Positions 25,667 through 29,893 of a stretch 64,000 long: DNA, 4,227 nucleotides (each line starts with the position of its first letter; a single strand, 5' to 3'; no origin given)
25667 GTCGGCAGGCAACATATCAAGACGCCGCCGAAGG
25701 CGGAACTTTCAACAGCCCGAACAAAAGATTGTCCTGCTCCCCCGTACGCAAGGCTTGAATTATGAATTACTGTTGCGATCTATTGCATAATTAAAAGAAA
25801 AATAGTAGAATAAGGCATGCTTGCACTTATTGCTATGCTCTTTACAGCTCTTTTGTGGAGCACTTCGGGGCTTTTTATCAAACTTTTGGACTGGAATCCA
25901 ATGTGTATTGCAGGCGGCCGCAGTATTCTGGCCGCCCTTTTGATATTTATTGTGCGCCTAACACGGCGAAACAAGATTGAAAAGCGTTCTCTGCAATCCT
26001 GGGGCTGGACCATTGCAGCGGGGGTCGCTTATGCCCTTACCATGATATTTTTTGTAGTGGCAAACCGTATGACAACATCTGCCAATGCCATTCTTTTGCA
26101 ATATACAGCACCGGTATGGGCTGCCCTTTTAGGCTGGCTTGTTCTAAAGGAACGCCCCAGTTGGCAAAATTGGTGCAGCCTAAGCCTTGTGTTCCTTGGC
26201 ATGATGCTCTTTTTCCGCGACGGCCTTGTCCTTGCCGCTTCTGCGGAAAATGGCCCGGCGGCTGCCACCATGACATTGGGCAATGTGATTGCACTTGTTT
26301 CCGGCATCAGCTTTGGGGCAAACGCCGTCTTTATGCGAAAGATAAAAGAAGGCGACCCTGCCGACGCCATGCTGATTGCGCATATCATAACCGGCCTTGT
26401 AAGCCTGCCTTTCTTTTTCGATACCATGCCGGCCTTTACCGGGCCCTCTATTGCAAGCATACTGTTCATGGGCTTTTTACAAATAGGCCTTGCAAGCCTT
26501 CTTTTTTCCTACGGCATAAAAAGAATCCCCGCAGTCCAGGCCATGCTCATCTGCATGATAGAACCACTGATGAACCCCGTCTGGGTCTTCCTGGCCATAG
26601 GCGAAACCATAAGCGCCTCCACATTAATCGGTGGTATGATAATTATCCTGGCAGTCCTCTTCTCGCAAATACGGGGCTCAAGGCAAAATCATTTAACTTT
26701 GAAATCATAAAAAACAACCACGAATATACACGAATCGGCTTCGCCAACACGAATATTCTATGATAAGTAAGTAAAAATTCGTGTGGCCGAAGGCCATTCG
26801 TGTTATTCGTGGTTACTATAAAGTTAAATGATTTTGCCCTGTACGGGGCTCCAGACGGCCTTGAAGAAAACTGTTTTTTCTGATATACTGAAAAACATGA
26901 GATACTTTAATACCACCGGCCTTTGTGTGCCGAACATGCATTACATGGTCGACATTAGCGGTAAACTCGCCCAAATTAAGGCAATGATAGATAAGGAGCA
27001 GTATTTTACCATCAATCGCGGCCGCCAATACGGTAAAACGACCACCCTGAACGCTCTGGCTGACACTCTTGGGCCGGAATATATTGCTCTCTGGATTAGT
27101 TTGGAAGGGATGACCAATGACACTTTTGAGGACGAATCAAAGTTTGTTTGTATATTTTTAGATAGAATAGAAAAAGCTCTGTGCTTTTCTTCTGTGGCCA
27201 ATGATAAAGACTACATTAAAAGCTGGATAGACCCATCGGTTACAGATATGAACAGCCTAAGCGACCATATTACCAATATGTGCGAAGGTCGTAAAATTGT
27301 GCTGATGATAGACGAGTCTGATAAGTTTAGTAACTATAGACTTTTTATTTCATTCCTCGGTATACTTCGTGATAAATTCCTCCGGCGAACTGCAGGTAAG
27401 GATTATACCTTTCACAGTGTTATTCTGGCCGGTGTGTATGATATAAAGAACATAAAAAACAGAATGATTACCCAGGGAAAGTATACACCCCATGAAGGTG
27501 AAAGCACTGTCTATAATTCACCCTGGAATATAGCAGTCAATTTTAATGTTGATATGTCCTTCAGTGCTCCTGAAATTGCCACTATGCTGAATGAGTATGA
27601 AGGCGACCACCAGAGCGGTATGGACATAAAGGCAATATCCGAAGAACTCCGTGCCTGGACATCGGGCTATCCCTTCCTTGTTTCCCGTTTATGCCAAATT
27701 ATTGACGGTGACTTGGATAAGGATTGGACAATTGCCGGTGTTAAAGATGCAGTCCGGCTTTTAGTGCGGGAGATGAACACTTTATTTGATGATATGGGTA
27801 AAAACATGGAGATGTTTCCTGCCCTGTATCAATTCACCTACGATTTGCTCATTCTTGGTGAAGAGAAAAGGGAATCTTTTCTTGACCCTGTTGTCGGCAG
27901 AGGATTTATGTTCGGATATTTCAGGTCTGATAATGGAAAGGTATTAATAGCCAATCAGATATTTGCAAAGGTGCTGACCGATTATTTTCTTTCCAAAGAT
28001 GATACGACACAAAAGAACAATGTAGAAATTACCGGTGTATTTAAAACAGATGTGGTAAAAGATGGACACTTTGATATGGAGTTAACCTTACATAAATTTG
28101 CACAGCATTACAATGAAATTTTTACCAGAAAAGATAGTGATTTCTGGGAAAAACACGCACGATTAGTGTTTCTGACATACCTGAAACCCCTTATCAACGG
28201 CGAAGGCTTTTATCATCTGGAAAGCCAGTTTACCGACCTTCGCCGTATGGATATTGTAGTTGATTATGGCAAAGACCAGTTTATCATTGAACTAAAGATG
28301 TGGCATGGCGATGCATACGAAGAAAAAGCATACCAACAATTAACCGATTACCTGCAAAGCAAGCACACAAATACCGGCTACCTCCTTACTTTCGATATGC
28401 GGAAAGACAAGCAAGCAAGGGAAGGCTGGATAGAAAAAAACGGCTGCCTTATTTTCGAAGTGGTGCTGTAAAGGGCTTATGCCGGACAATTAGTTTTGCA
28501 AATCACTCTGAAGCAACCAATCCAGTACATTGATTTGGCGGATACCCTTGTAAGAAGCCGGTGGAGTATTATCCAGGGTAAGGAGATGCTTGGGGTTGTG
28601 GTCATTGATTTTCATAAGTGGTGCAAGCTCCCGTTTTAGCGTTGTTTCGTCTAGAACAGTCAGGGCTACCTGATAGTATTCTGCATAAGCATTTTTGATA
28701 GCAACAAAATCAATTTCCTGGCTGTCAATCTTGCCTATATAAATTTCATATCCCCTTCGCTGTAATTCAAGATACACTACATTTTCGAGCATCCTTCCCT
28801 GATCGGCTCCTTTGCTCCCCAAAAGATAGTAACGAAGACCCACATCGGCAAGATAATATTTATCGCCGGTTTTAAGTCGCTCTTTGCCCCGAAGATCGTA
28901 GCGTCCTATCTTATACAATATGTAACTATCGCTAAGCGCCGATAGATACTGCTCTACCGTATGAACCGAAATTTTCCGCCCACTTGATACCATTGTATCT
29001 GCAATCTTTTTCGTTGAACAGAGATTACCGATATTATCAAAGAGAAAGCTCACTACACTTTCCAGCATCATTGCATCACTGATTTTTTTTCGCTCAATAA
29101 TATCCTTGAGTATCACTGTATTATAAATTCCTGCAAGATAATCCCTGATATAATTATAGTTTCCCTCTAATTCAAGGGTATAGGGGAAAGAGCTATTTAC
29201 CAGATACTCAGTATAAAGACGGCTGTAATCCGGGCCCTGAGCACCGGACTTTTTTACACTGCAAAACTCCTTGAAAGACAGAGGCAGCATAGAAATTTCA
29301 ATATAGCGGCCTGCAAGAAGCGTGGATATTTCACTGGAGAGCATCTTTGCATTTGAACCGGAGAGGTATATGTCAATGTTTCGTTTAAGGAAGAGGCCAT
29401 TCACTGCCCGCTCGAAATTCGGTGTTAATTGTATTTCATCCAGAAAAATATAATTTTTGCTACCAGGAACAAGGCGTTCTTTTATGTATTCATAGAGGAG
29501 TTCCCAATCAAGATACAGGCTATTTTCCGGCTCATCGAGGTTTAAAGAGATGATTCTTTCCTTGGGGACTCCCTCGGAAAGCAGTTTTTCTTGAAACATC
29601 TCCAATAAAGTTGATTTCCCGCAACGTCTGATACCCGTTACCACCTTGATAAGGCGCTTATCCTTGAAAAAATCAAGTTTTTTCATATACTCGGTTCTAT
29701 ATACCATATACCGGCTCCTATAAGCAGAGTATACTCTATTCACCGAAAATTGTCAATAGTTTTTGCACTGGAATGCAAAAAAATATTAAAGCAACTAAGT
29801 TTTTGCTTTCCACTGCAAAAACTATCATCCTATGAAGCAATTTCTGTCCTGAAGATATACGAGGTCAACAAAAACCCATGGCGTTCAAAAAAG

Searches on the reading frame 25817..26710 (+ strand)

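Call 15: search_protein_families(library=pfam, proteins=[window:25817-26710:+], max_evalue=0.001)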
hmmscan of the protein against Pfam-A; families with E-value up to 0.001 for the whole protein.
window:25817-26710:+ (297 aa): 1 family
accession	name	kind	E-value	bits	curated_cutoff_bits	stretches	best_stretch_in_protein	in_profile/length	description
PF00892.27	EamA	-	2.3e-38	132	28.2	2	2-133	2-134/135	EamA-like transporter family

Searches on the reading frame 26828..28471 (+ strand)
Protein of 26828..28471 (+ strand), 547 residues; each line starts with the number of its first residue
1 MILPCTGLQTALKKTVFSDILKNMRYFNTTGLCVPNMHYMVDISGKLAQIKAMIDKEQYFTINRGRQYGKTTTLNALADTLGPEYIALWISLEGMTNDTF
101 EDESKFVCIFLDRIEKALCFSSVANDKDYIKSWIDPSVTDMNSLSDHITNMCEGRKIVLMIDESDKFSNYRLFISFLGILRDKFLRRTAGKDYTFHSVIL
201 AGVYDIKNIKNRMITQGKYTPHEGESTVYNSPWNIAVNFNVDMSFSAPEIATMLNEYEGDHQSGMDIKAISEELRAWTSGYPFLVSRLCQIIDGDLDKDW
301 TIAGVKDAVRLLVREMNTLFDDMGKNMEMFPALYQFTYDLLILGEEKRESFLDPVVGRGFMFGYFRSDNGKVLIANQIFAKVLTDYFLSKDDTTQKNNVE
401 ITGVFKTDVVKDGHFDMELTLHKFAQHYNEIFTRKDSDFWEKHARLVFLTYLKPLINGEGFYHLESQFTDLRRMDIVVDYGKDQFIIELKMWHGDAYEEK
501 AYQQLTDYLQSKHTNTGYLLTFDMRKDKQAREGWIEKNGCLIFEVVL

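Call 15: search_protein_families(library=pfam, proteins=[window:26828-28471:+], max_evalue=0.001)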
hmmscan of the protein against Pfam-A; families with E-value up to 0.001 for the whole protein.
window:26828-28471:+ (547 aa): 2 families
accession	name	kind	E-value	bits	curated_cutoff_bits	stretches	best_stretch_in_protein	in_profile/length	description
PF14516.12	AAA_35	-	1.3e-05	24.6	27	1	59-285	33-236/331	AAA-like domain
PF13366.12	PDDEXK_3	-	1.8e-05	25.5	22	1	467-529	56-113/117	PD-(D/E)XK nuclease superfamily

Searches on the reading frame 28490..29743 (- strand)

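Call 15: search_protein_families(library=pfam, proteins=[window:28490-29743:-], max_evalue=0.001)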
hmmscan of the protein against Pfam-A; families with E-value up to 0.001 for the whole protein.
window:28490-29743:- (417 aa): 2 families
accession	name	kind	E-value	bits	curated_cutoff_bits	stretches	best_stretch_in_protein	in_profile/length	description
PF13173.12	AAA_14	-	8.8e-36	123.2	27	1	30-161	2-129/129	AAA domain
PF13635.12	DUF4143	-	3.9e-19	69.4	28.1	1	213-350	2-147/160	Domain of unknown function (DUF4143)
